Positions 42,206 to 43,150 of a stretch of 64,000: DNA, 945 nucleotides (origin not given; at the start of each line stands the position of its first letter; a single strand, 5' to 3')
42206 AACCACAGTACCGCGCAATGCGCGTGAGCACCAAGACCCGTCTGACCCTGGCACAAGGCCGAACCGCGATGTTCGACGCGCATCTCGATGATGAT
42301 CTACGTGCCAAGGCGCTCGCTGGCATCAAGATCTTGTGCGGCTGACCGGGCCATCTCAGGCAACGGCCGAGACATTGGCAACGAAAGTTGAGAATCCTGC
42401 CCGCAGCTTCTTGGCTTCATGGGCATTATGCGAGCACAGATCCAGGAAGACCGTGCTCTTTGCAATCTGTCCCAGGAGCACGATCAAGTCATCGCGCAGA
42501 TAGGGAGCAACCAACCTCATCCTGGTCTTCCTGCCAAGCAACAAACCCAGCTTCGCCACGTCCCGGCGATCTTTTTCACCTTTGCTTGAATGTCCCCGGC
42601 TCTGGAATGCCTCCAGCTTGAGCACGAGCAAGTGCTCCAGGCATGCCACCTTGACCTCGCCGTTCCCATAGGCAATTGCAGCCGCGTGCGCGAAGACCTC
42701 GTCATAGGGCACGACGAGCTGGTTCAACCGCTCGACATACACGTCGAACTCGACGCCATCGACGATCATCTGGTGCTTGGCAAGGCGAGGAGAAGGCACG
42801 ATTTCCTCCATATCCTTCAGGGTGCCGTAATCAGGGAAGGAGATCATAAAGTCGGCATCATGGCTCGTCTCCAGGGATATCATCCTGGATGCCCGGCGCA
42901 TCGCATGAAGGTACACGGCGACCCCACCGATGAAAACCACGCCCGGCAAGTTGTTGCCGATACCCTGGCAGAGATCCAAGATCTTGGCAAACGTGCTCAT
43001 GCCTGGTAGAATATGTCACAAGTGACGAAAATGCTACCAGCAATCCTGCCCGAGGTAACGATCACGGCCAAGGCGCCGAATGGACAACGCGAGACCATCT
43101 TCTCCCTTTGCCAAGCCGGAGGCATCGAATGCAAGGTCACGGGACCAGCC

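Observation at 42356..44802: Island of AbiE-like nucleotidyltransferase/HTH modules, including a divergent pair sharing a palindrome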

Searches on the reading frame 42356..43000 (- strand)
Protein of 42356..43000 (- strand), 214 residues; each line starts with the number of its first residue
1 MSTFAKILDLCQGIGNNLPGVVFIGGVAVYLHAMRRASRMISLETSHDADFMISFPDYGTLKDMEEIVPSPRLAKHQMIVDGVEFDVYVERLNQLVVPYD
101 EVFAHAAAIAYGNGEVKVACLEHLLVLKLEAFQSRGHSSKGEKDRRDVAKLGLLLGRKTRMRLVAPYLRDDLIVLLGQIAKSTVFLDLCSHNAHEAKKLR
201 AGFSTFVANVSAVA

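Call 3: search_protein_families(library=pfam, proteins=[window:42356-43000:-], max_evalue=1)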
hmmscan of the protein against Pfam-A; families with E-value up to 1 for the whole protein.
window:42356-43000:- (214 aa): 1 family
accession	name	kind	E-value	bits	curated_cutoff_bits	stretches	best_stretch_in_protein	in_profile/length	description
PF09970.15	DUF2204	-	0.065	13.3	20.3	1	82-134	85-135/181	Nucleotidyl transferase of unknown function (DUF2204)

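Call 4: search_protein_families(library=padloc, proteins=[window:42356-43000:-], max_evalue=1)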
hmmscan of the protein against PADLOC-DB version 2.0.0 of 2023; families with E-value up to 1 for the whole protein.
window:42356-43000:- (214 aa): 1 family
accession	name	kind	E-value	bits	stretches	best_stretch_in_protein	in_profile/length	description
PDLC04516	PDC-M21B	-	0.0074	14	1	99-157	114-172/234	-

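Call 7: search_protein_families(library=ncbifam, proteins=[window:42356-43000:-], max_evalue=1)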
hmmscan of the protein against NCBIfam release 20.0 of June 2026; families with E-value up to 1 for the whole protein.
window:42356-43000:- (214 aa): 0 families

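Call 8: search_protein_families(library=phrogs, proteins=[window:42356-43000:-], max_evalue=1)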
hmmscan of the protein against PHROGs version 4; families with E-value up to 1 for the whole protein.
window:42356-43000:- (214 aa): 0 families

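Call 24: find_homologous_proteins(query=window:42356-43000:-)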
Query window:42356-43000:- (214 aa): 340 proteins with E <= 0.001 among 960 candidates; the best 120 are listed.
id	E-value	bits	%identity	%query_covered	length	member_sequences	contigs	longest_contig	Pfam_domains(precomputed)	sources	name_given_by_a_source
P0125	3.2e-135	466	100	100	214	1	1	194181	-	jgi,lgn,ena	-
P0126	1.4e-85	304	67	99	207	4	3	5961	-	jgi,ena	-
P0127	1.6e-85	304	66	98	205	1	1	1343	-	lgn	-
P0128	1.6e-84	301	65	99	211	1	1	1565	-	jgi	jgi:hypothetical protein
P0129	1.3e-83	298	66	99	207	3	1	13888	-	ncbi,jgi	jgi:hypothetical protein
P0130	2.5e-83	297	64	99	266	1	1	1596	-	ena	-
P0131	3.4e-83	296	65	99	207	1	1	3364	-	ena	-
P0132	1.9e-82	294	66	98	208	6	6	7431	-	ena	-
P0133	1.9e-82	294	63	99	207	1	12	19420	-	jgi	jgi:hypothetical protein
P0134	2.0e-82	294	66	98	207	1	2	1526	-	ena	-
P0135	4.6e-82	293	64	98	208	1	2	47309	-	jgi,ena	jgi:hypothetical protein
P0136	1.4e-81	291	62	99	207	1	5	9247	-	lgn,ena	-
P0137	3.1e-81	290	66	96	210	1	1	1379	-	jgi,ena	-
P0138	4.5e-81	290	65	98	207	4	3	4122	-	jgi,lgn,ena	jgi:hypothetical protein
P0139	7.5e-81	289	64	98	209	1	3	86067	-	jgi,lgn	jgi:hypothetical protein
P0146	1.0e-79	285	65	98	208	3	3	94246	-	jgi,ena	jgi:hypothetical protein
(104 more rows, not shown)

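Call 25: find_encoding_contigs(protein=P0139, flank=5000, max_places=2)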
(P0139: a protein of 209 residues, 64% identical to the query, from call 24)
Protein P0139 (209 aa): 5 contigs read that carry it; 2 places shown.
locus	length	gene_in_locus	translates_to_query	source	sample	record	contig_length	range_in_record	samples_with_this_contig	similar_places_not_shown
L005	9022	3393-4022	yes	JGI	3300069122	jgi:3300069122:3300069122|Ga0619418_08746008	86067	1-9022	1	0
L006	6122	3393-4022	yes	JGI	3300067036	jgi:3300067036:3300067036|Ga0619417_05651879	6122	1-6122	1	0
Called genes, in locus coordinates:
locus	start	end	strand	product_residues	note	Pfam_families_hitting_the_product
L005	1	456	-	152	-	?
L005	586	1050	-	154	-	-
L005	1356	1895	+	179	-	-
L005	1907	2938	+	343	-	-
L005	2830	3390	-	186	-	-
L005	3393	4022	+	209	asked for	-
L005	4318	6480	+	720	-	-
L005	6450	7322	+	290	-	-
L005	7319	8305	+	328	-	PF00149:Metallophos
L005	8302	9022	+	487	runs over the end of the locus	-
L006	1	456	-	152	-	?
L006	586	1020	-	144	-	-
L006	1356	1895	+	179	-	-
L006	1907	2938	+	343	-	-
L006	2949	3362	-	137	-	-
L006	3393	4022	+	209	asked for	-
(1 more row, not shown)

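Call 26: find_encoding_contigs(protein=P0146, flank=5000, max_places=2)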
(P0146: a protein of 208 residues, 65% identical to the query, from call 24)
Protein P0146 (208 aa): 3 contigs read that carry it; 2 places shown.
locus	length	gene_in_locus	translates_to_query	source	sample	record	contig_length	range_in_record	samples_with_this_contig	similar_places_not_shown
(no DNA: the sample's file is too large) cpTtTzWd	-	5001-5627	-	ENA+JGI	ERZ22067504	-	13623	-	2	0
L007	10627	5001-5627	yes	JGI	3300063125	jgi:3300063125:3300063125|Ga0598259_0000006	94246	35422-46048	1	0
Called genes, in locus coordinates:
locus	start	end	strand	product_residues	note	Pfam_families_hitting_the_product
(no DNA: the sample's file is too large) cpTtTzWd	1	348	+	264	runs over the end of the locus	?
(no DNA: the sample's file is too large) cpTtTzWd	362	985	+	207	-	-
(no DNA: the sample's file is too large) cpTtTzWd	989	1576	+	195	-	PF03567:Sulfotransfer_2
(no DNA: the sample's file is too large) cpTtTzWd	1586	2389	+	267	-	PF10111:Glyco_tranf_2_2 (faint), PF02709:Glyco_transf_7C (weak)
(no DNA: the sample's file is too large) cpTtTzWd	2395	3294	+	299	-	PF18025:FucT_N, PF00852:Glyco_transf_10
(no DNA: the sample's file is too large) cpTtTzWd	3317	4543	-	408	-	PF12323:HTH_OrfB_IS605, PF01385:OrfB_IS605, PF07282:Cas12f1-like_TNB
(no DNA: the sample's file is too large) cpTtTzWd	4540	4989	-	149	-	-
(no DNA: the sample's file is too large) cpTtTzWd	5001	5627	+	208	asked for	-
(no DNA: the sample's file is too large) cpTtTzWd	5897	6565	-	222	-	PF05050:Methyltransf_21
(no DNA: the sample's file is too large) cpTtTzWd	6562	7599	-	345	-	PF04055:Radical_SAM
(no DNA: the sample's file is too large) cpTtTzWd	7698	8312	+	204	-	PF03567:Sulfotransfer_2 (faint)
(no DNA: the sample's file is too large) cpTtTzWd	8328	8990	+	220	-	PF05711:TylF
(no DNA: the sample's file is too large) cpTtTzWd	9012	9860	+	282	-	-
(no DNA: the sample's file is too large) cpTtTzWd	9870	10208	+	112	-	-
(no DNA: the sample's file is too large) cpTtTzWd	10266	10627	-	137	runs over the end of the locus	-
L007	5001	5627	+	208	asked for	-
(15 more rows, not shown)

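Call 27: find_encoding_contigs(protein=P0129, flank=5000, max_places=2)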
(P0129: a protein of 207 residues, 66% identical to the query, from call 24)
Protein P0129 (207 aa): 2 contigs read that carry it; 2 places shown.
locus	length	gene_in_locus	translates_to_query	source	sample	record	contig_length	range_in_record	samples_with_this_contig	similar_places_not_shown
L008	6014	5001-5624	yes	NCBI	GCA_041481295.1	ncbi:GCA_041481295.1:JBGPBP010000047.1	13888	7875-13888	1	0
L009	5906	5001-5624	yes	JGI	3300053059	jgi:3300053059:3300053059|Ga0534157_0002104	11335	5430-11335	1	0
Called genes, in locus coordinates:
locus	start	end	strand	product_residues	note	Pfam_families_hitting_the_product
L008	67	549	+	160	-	PF00216:Bac_DNA_binding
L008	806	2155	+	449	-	PF07690:MFS_1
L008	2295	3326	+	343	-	-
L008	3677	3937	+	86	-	-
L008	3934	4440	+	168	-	-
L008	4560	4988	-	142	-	-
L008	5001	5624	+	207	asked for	-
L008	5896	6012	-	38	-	?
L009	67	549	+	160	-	PF00216:Bac_DNA_binding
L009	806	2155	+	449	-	PF07690:MFS_1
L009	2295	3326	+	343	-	-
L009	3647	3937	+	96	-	-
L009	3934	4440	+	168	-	-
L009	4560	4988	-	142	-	-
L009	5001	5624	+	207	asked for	-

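Call 37: search_solved_structures(query=A4, max_evalue=10, show_alignments=2)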
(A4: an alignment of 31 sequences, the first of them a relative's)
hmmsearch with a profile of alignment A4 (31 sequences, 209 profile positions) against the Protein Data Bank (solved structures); distinct sequences matched with E-value up to 10: 1.
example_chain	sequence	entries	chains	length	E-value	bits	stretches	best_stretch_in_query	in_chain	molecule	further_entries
9y6s_6x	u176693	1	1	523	0.09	15.5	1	30-78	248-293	TAX-1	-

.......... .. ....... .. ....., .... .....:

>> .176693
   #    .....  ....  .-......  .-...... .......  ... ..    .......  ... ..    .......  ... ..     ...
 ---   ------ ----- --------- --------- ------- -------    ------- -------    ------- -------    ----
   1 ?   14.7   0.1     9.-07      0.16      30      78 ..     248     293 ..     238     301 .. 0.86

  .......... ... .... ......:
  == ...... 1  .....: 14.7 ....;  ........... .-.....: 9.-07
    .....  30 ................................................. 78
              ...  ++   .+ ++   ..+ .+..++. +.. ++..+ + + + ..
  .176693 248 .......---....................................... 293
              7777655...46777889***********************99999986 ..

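Call 41: search_protein_families(library=pfam, alignment_id=A4, max_evalue=1)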
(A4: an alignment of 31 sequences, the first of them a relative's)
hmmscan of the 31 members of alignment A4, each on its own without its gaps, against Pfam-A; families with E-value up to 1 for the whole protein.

A. member 1, P0125 (214 aa): 1 family
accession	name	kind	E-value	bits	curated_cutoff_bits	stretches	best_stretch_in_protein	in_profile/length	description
PF09970.15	DUF2204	-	0.065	13.3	20.3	1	82-134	85-135/181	Nucleotidyl transferase of unknown function (DUF2204)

B. families by the number of members that match (of 31 scanned): 8 families
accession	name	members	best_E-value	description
PF08843.17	AbiEii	7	0.0039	Nucleotidyl transferase AbiEii toxin, Type IV TA system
PF18598.6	TetR_C_36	3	0.013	Tetracyclin repressor-like, C-terminal domain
PF00927.28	Transglut_C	1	0.049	Transglutaminase family, C-terminal ig like domain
PF20929.2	PDCD10_N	1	0.054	Programmed cell death protein 10, dimerisation domain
PF09970.15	DUF2204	1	0.065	Nucleotidyl transferase of unknown function (DUF2204)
PF01110.22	CNTF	1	0.078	Ciliary neurotrophic factor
PF22185.1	AF_0924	1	0.21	Uncharacterized protein AF_0924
PF12340.13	DUF3638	1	0.23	Protein of unknown function (DUF3638)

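Call 42: find_related_loci(query=A4, collection=genome_contigs, flank=4000)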
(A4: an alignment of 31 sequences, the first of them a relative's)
Query A4 (214 aa) in genome_contigs; peptide patterns used: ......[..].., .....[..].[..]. (x = any residue, [..] = any of these).
60 stretches matched a pattern; 8 encode a relative of the query (tblastn E <= 1e-3); 8 distinct loci.
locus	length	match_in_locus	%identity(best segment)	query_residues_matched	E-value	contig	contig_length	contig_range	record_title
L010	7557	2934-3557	50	1-212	1e-62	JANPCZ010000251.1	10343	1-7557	MAG: Myxococcales bacterium isolate VAR_78_metabat_446 VAR_78_k141_3768799, whole genome shotgun sequence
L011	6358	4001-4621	52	1-211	1e-60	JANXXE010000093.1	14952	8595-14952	MAG: Myxococcales bacterium isolate GL140_2_metabat_379_sub GL140_2_k141_3121670, whole genome shotgun sequence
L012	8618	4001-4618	49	1-210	1e-58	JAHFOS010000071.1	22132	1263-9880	MAG: bacterium isolate nzgw509 NODE_2535_length_22133_cov_3.865301, whole genome shotgun sequence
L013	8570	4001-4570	48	20-212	6e-53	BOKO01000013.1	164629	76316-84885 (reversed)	MAG: Chloroflexota bacterium BroJett021 DNA, sequence13, whole genome shotgun sequence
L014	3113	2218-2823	47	2-203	1e-51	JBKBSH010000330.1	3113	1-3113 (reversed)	MAG: Burkholderiaceae bacterium isolate 21H_026.bin.37 NODE_334_length_3113_cov_6.219368, whole genome shotgun sequence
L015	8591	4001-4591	40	2-200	2e-43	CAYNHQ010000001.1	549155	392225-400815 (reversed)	MAG TPA_asm: uncultured bacterium isolate binchicken_co185_186 genome assembly, contig: NODE_9_length_549155_cov_10.8305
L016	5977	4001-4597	40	2-207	1e-42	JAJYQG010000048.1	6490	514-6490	MAG: Proteobacteria bacterium isolate DS4.bin20 NODE_16535_length_6490_cov_0.943266, whole genome shotgun sequence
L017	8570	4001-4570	40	20-210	8e-41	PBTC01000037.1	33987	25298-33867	MAG: Candidatus Saccharibacteria bacterium isolate NP70 MHASMcontig_167968, whole genome shotgun sequence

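Call 43: find_related_loci(query=A4, collection=viral_contigs, flank=4000)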
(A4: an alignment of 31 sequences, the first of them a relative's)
Query A4 (214 aa) in viral_contigs; peptide patterns used: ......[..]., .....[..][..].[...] (x = any residue, [..] = any of these).
37 stretches matched a pattern, but none encodes a relative of the query by tblastn (E <= 1e-3).

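Call 49: search_protein_families(library=padloc, alignment_id=A4, max_evalue=1)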
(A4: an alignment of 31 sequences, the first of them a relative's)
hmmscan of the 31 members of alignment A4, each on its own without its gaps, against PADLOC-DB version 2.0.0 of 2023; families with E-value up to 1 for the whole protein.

A. member 1, P0125 (214 aa): 1 family
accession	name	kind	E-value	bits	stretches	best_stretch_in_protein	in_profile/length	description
PDLC04516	PDC-M21B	-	0.0074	14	1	99-157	114-172/234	-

B. families by the number of members that match (of 31 scanned): 7 families
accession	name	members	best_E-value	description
PDLC04516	PDC-M21B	4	0.00084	-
PDLC02328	AbiEii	2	0.014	AbiEii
PDLC02307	AbiEii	1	0.0024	AbiEii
PDLC02318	AbiEii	1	0.0076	AbiEii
PDLC02296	AbiEii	1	0.015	AbiEii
PDLC04769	PDC-M67A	1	0.029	-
PDLC01968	CARF_PDDEXK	1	0.043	-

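Call 51: find_related_loci(query=A4, collection=metagenome_contigs, flank=2500)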
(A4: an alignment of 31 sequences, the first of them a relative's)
Query A4 (214 aa) in metagenome_contigs; peptide patterns used: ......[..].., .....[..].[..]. (x = any residue, [..] = any of these).
102 stretches matched a pattern; 35 encode a relative of the query (tblastn E <= 1e-3); 35 distinct loci.
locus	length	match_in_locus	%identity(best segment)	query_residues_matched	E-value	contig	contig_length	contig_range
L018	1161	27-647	66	1-211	1e-102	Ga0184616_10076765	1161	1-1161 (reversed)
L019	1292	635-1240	66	1-206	3e-95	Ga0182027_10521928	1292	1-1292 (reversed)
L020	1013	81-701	63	1-211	4e-96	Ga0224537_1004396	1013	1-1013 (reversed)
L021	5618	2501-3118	65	1-210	4e-87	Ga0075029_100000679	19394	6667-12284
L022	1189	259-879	64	1-211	2e-93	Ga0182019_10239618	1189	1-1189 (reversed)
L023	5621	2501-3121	60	1-211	4e-83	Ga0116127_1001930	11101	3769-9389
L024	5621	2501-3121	60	1-211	1e-81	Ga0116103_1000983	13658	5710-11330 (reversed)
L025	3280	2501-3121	60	1-211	1e-81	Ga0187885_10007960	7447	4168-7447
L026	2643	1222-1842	61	1-211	3e-82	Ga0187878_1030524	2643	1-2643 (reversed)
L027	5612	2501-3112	60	3-210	2e-80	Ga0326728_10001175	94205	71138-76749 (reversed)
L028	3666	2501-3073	57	4-198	3e-69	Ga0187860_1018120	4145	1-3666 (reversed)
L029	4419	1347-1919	57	4-198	4e-69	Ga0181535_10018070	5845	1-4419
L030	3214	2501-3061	57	4-194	2e-67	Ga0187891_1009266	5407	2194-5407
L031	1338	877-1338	64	1-158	3e-70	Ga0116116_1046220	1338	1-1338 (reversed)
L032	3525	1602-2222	51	1-211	6e-63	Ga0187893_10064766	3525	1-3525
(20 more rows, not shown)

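Call 81: search_dna_similar(query=window:42356-43000:-, collection=phages, mode=protein, max_rows=8, max_evalue=0.001)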
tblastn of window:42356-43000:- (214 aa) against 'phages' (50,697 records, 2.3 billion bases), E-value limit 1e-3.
No match.

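Call 82: search_dna_similar(query=window:42356-43000:-, collection=plasmids, mode=protein, max_rows=10, max_evalue=0.001)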
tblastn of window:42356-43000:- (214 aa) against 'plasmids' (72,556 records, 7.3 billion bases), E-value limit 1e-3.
Records with a match: 1; places in all: 1; records where one place covers at least 80% of the query: 1.
Best place of each record, by identity: <60% 1.
By first word of the organism name: Rhizobium 1.
By predicted mobility (MOB-suite, as given by PLSDB): non-mobilizable 1.
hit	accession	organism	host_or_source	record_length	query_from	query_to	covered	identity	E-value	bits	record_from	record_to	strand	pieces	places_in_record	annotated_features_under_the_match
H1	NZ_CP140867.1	Rhizobium leguminosarum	Trifolium pratense,whole organism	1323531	3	201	93%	36.9%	7e-26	111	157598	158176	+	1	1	record has no annotation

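Call 84: get_annotated_region(hit=H1, flank=3000)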
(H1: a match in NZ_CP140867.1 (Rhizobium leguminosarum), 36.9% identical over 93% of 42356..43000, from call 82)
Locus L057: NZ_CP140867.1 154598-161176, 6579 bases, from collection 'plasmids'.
description: Rhizobium leguminosarum strain TP16 plasmid pRlX5, complete sequence
organism: Rhizobium leguminosarum (NCBI taxid 384)
taxonomy: Bacteria; Pseudomonadota; Alphaproteobacteria; Hyphomicrobiales; Rhizobiaceae; Rhizobium; Rhizobium leguminosarum
host: -; source: Trifolium pratense,whole organism; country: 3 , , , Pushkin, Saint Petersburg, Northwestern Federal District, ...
typing (MOB-suite, as given by PLSDB): non-mobilizable
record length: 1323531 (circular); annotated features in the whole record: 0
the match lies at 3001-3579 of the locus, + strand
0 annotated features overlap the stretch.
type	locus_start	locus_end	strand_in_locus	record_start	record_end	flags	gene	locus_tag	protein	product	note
